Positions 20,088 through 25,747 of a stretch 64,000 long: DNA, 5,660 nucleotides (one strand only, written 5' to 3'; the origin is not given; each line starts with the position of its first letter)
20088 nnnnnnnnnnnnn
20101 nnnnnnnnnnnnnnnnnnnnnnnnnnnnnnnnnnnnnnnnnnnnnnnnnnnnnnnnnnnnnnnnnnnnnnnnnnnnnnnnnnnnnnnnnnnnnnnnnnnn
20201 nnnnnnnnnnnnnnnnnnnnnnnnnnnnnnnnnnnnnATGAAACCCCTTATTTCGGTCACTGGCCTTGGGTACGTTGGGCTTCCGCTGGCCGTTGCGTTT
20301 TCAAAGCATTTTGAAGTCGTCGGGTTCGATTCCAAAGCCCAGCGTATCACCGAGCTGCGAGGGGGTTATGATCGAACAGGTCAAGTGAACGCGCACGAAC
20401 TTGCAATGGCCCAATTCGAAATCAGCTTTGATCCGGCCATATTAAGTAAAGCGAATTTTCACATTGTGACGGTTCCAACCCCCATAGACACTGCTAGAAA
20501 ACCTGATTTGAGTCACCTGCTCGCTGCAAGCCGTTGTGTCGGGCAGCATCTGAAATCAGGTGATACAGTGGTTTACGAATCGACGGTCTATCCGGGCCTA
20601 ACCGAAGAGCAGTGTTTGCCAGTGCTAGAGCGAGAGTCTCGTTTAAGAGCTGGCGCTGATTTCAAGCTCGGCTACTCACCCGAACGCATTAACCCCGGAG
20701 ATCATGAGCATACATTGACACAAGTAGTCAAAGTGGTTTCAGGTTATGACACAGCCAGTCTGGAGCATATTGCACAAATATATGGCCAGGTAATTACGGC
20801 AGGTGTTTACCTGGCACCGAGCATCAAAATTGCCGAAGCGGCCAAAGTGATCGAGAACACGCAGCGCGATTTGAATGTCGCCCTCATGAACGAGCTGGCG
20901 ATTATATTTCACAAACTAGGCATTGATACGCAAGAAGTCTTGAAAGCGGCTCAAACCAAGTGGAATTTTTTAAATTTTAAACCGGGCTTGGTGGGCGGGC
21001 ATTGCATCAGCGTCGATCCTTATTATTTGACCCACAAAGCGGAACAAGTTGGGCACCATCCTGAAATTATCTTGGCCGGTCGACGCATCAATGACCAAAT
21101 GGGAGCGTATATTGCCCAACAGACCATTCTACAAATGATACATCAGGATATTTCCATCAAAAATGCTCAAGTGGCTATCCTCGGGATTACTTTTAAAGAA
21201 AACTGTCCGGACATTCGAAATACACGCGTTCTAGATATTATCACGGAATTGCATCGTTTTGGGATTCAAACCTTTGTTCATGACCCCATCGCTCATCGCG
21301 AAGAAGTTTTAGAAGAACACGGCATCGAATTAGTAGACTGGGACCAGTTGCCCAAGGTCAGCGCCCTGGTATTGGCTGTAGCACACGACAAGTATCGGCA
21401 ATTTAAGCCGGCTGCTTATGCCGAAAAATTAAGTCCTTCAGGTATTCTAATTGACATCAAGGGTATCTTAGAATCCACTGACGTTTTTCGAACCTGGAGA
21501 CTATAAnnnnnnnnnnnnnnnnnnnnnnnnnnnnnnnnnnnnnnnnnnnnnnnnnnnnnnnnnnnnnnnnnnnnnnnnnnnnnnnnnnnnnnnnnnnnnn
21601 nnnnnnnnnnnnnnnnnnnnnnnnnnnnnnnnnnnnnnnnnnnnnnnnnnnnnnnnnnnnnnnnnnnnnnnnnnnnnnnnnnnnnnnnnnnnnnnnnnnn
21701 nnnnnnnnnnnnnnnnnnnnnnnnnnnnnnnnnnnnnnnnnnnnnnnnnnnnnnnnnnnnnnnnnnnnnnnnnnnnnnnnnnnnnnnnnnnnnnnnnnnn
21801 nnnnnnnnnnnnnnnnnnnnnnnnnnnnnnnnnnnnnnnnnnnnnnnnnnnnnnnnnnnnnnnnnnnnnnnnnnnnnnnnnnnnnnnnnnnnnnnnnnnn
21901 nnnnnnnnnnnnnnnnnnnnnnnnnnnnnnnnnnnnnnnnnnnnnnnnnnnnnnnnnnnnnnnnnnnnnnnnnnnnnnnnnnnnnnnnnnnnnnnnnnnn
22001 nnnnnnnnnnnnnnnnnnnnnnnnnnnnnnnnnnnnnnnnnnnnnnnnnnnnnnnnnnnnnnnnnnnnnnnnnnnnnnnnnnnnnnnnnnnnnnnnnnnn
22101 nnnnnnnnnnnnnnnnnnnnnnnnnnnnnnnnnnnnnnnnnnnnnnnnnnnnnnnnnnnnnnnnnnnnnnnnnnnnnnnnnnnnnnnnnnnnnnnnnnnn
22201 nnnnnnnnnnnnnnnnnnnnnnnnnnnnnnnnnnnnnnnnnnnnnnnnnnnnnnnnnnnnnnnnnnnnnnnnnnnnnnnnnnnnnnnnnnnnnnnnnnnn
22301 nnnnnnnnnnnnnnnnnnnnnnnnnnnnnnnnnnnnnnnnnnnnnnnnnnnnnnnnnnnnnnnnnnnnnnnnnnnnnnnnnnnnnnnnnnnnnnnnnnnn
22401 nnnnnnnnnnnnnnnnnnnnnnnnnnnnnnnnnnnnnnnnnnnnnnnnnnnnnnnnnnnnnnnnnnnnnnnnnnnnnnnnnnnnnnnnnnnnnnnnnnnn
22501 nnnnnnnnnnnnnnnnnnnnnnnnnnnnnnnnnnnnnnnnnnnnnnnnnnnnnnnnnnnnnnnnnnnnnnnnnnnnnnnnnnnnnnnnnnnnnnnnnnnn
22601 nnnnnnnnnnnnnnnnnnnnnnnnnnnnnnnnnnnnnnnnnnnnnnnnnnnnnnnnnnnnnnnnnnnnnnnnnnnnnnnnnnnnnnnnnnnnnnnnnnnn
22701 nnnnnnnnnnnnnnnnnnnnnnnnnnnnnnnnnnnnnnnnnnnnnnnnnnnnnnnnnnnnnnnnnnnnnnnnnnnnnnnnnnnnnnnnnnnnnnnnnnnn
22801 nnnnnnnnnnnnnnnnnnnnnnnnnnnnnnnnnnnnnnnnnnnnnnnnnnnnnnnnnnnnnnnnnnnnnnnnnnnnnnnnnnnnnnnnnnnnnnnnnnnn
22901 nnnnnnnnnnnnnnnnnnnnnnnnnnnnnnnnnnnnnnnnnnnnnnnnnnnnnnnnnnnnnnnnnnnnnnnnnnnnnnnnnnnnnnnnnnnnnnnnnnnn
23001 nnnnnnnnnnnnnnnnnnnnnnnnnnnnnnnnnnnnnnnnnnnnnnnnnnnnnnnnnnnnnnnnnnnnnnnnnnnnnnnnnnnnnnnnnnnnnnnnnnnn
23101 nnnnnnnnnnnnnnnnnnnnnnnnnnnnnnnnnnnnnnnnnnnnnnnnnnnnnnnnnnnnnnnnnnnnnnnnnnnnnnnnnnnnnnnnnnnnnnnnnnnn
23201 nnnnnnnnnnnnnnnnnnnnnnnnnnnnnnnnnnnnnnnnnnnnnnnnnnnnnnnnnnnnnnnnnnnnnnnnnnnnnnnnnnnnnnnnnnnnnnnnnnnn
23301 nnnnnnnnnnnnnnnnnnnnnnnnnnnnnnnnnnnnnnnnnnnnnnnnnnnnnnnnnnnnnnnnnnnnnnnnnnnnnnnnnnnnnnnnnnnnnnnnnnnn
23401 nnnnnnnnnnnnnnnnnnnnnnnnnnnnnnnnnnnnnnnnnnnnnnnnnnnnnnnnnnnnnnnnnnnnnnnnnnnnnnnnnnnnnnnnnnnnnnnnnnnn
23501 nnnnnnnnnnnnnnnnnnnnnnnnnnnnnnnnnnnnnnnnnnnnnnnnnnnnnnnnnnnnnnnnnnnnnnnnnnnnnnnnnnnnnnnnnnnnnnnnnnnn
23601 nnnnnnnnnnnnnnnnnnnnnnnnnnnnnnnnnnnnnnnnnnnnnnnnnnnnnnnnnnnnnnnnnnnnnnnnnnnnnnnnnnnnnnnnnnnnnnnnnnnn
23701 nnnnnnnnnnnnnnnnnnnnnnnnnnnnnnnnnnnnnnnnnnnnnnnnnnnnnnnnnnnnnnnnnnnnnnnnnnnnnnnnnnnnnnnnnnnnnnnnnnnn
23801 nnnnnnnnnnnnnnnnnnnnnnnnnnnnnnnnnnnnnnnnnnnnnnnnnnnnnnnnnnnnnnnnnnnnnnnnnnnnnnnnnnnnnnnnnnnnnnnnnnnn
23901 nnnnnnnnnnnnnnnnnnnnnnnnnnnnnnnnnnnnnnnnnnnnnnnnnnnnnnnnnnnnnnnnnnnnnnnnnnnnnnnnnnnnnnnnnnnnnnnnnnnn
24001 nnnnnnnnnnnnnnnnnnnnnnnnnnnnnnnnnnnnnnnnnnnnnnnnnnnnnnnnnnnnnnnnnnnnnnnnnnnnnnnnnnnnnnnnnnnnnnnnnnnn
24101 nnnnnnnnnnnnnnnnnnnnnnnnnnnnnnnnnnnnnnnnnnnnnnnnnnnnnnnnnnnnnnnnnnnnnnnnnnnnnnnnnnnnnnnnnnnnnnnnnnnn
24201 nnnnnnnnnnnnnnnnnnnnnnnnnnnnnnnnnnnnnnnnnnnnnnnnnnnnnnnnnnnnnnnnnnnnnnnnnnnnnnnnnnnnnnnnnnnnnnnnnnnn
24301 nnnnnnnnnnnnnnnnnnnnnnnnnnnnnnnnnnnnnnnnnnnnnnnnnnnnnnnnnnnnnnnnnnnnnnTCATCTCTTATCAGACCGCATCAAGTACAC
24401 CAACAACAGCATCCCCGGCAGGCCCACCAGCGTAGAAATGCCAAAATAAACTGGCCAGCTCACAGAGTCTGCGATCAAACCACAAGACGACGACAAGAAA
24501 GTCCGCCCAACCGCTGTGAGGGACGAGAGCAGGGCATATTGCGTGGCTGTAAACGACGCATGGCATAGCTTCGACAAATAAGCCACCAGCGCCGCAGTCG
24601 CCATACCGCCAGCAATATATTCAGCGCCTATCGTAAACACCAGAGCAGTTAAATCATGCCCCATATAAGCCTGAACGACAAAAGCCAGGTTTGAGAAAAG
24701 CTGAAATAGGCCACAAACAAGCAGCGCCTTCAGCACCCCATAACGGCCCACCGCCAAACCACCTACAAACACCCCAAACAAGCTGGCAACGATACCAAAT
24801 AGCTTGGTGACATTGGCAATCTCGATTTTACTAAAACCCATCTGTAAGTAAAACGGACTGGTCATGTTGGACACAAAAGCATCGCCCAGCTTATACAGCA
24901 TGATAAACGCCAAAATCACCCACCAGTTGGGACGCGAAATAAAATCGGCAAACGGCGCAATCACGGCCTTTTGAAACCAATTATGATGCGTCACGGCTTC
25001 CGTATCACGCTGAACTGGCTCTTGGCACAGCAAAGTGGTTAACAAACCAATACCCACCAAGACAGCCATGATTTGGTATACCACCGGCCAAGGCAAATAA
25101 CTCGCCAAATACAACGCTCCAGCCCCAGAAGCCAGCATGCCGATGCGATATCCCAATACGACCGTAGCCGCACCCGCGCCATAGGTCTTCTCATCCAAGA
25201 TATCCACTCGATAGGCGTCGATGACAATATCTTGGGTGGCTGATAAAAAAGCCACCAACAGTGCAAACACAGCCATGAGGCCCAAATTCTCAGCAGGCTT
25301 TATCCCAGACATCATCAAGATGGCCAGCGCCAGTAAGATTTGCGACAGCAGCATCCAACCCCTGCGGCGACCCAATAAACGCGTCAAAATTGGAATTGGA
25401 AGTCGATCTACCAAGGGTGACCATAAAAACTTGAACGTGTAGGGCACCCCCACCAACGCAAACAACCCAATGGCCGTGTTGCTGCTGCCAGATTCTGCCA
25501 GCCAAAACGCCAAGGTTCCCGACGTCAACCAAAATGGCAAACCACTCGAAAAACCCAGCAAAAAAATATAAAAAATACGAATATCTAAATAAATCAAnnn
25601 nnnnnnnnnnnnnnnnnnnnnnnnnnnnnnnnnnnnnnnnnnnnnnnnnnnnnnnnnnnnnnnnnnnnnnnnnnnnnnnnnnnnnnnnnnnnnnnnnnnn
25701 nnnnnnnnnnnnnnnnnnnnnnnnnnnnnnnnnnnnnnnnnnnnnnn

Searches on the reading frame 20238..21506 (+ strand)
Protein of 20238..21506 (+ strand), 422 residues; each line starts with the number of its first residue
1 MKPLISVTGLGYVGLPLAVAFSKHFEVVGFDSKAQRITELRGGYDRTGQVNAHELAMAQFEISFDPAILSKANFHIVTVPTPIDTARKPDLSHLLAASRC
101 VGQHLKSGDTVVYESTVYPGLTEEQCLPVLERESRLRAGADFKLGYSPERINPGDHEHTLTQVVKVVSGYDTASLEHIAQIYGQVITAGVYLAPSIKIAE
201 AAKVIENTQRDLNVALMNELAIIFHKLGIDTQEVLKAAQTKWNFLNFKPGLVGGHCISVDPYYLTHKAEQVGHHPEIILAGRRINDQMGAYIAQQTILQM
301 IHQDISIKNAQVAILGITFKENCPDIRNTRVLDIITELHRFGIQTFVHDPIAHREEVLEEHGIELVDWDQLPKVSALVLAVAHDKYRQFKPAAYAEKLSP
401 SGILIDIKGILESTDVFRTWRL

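Call 27: search_protein_families(library=pfam, proteins=[window:20238-21506:+], max_evalue=0.001)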
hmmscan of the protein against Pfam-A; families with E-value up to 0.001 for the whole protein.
window:20238-21506:+ (422 aa): 3 families
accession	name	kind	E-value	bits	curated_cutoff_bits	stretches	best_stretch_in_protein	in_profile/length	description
PF03721.20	UDPG_MGDP_dh_N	-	5.6e-29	101.5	27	1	5-177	3-182/187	UDP-glucose/GDP-mannose dehydrogenase family, NAD binding domain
PF00984.24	UDPG_MGDP_dh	-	1.2e-25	89.8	25.4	1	199-286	3-93/94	UDP-glucose/GDP-mannose dehydrogenase family, central domain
PF03720.21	UDPG_MGDP_dh_C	-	4.9e-22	78.7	30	1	313-412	1-102/103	UDP-glucose/GDP-mannose dehydrogenase family, UDP binding domain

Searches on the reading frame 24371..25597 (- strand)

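Call 56: search_protein_families(library=pfam, proteins=[window:24371-25597:-], max_evalue=0.00001)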
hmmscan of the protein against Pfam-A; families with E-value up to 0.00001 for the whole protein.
window:24371-25597:- (408 aa): 2 families
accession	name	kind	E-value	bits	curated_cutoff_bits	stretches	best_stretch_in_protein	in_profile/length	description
PF07690.21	MFS_1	-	3.5e-26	92.4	33.4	2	11-317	1-296/347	Major Facilitator Superfamily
PF13000.13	Acatn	-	5.3e-14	52.1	23.7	1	9-97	3-89/546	Acetyl-coenzyme A transporter 1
